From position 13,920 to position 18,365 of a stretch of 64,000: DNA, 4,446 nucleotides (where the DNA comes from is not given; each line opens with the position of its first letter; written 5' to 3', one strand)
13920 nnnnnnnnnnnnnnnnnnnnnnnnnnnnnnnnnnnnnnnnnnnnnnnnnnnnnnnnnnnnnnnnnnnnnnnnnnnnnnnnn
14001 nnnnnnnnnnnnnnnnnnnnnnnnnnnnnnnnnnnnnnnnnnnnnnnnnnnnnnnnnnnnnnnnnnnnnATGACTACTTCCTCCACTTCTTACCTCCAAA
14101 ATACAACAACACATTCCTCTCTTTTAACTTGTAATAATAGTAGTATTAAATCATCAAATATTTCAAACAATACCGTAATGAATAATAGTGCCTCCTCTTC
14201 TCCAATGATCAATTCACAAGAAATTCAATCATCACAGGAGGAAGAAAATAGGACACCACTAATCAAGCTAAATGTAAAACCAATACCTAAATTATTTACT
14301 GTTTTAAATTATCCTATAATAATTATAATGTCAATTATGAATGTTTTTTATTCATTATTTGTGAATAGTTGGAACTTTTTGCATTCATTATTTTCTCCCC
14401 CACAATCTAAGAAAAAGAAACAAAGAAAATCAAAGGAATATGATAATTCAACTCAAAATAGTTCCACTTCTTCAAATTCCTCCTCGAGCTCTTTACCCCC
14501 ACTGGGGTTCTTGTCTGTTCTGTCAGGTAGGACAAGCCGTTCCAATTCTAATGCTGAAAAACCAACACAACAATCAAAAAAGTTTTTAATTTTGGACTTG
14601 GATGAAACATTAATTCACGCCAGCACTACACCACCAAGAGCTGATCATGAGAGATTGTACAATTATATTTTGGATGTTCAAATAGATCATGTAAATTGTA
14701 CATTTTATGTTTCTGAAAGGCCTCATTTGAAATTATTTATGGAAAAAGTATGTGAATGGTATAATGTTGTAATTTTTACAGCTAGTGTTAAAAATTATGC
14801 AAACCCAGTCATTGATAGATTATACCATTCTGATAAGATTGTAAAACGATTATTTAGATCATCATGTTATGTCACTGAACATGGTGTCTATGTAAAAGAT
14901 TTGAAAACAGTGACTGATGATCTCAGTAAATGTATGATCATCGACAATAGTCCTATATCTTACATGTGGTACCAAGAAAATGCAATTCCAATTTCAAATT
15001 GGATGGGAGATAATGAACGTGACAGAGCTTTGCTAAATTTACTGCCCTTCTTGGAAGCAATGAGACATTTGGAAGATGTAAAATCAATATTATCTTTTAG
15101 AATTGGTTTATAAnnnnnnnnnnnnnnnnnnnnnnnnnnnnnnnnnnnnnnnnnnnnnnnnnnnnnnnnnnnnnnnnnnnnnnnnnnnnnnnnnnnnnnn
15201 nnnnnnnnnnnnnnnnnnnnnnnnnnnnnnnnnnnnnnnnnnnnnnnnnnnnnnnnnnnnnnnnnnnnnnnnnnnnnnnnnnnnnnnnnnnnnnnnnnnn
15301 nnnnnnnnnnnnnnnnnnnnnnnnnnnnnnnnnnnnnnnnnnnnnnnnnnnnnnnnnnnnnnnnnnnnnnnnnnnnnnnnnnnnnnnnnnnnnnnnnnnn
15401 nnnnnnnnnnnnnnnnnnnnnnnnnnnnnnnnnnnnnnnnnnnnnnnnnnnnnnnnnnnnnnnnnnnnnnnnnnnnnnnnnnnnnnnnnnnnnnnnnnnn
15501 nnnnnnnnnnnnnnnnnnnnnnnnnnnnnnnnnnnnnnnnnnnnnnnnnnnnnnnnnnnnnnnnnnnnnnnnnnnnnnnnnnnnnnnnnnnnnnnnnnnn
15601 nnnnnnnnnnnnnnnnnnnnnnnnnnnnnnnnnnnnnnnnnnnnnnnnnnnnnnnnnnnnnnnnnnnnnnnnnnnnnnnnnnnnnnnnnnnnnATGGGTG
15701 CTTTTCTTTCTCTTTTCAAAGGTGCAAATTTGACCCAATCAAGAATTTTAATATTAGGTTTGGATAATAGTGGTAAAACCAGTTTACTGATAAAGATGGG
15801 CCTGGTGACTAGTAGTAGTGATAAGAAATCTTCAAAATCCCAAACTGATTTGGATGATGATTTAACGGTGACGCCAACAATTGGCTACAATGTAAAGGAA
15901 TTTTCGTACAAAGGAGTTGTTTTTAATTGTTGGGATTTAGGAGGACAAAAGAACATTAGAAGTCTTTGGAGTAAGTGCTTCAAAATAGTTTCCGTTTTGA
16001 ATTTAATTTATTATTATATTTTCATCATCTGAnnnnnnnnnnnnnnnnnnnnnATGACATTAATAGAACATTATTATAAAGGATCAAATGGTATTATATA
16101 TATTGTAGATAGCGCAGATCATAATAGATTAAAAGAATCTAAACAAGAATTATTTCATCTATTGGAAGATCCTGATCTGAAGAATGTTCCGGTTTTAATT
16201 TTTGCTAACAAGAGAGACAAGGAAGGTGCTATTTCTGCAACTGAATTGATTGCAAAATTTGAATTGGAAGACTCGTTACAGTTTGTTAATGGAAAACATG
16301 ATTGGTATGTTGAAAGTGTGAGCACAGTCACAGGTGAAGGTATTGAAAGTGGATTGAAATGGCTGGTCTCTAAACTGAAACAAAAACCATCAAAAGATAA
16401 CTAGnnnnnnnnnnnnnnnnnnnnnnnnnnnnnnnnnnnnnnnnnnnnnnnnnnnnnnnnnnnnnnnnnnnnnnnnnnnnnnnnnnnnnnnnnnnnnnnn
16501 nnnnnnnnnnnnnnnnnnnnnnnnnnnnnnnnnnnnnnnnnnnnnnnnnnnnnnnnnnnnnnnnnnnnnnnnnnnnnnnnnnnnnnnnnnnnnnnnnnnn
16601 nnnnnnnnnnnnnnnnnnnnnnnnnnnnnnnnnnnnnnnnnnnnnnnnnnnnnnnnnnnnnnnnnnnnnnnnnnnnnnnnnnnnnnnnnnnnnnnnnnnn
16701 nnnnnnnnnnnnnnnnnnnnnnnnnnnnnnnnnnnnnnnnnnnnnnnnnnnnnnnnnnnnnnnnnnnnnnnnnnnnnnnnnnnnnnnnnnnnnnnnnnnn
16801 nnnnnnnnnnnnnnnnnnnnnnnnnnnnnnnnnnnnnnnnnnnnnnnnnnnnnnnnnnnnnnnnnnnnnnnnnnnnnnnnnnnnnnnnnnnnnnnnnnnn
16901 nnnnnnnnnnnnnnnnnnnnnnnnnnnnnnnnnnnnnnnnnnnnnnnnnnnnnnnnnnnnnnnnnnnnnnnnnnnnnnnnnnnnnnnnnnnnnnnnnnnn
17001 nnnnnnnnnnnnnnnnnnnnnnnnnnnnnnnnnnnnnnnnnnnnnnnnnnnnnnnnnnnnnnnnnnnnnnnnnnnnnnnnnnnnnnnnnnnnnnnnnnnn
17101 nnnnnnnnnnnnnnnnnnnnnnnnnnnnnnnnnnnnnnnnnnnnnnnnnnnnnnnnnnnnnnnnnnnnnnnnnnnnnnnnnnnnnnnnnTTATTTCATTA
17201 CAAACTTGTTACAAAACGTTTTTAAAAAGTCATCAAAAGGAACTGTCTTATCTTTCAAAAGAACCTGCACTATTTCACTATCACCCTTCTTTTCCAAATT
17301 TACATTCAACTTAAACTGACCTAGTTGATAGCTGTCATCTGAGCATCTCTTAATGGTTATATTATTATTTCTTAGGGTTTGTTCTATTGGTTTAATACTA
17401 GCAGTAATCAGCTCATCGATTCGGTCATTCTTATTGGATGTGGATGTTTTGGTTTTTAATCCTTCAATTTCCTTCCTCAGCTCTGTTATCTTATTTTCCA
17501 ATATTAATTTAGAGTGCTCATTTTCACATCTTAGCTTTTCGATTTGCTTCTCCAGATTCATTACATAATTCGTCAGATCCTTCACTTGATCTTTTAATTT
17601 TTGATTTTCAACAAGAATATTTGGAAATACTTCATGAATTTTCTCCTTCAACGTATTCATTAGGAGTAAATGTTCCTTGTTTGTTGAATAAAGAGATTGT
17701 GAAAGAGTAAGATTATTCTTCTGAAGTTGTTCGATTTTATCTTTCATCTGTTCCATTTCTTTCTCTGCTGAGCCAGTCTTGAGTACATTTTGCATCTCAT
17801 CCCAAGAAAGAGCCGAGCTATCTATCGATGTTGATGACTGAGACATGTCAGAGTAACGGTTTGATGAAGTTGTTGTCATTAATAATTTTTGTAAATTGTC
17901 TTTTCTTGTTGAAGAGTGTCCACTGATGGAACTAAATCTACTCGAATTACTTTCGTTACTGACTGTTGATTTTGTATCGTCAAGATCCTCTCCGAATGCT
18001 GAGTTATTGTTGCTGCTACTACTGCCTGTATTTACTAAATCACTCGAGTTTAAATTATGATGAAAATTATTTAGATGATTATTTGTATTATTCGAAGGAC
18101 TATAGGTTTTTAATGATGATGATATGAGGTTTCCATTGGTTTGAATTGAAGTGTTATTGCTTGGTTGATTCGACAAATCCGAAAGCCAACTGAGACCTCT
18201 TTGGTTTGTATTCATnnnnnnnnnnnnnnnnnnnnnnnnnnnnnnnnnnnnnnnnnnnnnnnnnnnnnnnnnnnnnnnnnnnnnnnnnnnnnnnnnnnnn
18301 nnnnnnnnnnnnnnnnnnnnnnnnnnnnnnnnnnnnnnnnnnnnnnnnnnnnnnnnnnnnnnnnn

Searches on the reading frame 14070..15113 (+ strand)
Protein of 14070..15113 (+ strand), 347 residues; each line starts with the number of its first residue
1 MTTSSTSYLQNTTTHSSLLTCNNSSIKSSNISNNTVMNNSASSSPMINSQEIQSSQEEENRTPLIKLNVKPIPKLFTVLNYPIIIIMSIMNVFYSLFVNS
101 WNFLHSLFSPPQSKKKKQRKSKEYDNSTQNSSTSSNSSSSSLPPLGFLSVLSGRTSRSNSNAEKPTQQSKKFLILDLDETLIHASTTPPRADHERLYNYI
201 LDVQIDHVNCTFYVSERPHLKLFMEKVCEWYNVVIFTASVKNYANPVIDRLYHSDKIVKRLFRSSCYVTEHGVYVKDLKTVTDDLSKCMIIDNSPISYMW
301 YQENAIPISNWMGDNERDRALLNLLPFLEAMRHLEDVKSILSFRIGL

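Call 36: search_protein_families(library=pfam, proteins=[window:14070-15113:+], max_evalue=0.00001)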
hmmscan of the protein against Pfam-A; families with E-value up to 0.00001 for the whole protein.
window:14070-15113:+ (347 aa): 1 family
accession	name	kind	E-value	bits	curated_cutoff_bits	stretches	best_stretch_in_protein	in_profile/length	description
PF03031.24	NIF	-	3.8e-48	163.6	21.8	1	171-337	1-159/160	NLI interacting factor-like phosphatase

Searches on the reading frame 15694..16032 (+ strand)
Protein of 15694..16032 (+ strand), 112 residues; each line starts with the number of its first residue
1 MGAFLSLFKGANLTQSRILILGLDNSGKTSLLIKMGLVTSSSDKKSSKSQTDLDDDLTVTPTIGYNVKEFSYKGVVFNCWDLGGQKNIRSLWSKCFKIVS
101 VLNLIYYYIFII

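Call 37: search_protein_families(library=pfam, proteins=[window:15694-16032:+], max_evalue=0.00001)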
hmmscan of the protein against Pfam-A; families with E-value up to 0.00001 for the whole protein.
window:15694-16032:+ (112 aa): 3 families
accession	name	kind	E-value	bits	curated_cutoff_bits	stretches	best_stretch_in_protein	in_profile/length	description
PF00025.27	Arf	-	9.4e-20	71.2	22.3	1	14-101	13-84/174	ADP-ribosylation factor family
PF00503.26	G-alpha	-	9.4e-08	32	48.8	0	60-101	168-209/333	G-protein alpha subunit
PF08477.19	Roc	-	3.7e-06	27.6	27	1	17-93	1-74/119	Ras of Complex, Roc, domain of DAPkinase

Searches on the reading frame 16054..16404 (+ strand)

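Call 37: search_protein_families(library=pfam, proteins=[window:16054-16404:+], max_evalue=0.00001)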
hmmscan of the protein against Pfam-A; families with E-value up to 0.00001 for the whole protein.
window:16054-16404:+ (116 aa): 1 family
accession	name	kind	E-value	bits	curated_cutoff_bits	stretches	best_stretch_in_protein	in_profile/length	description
PF00025.27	Arf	-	2.7e-27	95.8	22.3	1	5-107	76-173/174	ADP-ribosylation factor family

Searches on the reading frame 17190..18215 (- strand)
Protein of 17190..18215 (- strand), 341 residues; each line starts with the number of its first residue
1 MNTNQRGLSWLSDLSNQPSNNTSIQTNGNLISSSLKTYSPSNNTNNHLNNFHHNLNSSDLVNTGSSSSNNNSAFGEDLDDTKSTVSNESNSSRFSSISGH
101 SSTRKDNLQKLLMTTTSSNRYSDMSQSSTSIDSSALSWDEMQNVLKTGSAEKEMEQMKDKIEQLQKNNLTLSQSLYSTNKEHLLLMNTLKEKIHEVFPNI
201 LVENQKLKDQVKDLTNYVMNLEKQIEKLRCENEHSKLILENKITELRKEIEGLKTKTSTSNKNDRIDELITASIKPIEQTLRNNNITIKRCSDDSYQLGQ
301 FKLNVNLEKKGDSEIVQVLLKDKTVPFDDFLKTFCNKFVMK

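Call 9: search_protein_families(library=pfam, proteins=[window:17190-18215:-])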
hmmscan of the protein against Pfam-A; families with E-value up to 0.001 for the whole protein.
window:17190-18215:- (341 aa): 0 families

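Call 54: search_protein_families(library=pfam, proteins=[window:17190-18215:-], max_evalue=1)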
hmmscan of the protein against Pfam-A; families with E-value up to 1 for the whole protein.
window:17190-18215:- (341 aa): 9 families
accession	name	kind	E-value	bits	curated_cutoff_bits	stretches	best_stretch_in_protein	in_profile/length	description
PF23005.1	DUF7032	-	0.017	15.3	27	1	239-307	28-93/115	Domain of unknown function (DUF7032)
PF04012.17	PspA_IM30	-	0.019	15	33.9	1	200-267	89-152/220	PspA/IM30 family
PF07716.20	bZIP_2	-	0.032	14.7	22.3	1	203-231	26-54/54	Basic region leucine zipper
PF07926.17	TPR_MLP1_2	-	0.045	14.2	36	1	205-257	60-112/129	TPR/MLP1/MLP2-like protein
PF23136.1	DUF7051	-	0.097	12.7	27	1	120-214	58-153/254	Domain of unknown function (DUF7051)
PF10473.14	CENP-F_leu_zip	-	0.11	13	34.5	1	144-196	44-96/140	Leucine-rich repeats of kinetochore protein Cenp-F/LEK1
PF06698.16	DUF1192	-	0.19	12.3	25.5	0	239-259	25-45/58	Protein of unknown function (DUF1192)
PF10805.13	DUF2730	-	0.54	10.8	24.9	1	203-257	34-86/102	Protein of unknown function (DUF2730)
PF10224.14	DUF2205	-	0.71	10.5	26.7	1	204-255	18-65/75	Short coiled-coil protein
